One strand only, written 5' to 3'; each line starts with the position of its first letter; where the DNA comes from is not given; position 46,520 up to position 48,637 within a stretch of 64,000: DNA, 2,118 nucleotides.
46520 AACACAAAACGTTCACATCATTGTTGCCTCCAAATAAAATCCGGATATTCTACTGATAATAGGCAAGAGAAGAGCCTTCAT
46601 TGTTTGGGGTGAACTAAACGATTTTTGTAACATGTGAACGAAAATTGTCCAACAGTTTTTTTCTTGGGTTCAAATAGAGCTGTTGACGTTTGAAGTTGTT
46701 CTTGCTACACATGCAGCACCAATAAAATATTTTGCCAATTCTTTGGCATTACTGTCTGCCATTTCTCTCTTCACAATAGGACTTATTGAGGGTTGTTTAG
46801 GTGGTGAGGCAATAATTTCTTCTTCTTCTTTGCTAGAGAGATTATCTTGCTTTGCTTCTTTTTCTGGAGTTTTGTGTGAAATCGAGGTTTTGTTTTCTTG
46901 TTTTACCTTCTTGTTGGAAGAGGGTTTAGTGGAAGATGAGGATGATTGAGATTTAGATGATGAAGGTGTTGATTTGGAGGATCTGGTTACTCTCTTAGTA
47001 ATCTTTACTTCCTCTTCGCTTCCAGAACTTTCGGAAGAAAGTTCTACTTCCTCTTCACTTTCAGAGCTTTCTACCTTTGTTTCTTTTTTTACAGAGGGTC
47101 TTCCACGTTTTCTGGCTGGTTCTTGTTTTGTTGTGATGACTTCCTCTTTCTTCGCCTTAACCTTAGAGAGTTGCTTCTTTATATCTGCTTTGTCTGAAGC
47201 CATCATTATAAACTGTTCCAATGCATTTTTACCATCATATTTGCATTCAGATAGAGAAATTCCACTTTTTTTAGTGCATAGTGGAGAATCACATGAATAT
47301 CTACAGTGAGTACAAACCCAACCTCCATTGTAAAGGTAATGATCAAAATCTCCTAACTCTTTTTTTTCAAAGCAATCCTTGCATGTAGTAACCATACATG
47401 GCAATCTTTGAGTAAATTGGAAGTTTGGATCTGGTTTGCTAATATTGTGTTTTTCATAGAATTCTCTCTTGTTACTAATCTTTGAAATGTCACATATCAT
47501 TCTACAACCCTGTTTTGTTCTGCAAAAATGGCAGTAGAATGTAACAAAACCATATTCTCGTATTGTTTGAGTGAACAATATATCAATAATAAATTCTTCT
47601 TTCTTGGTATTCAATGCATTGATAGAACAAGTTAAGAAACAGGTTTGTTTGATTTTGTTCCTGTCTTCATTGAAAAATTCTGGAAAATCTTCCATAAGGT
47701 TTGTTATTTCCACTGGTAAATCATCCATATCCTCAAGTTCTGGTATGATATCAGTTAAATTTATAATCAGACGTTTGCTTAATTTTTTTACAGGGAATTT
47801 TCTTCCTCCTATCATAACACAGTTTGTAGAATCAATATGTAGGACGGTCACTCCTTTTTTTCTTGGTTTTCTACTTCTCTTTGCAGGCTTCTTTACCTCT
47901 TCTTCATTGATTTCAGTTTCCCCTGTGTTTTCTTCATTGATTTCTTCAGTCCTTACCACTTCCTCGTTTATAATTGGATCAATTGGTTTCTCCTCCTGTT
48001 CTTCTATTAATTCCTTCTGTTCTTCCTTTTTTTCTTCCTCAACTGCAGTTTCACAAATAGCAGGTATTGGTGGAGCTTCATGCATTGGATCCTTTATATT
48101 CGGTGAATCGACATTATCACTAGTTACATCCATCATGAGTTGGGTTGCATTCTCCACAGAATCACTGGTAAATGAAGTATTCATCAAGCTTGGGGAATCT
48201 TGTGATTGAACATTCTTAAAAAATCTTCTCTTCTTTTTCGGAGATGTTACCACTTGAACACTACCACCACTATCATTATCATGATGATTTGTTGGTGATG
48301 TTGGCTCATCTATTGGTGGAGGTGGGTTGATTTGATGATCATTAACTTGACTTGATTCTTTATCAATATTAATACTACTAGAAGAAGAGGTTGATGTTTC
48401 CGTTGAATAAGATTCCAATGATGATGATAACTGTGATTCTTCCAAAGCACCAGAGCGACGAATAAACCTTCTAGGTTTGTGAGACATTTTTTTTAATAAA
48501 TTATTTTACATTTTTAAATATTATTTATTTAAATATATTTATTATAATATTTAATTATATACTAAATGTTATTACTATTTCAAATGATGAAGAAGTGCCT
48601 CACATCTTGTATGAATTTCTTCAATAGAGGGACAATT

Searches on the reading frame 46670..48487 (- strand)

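Call 13: search_protein_families(library=pfam, proteins=[window:46670-48487:-], max_evalue=0.001)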
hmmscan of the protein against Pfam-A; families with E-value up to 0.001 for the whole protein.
window:46670-48487:- (605 aa): 1 family
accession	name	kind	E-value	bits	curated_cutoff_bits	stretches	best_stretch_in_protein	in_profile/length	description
PF10497.14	zf-4CXXC_R1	-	0.00083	19.9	22.7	0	318-413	8-80/99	Zinc-finger domain of monoamine-oxidase A repressor R1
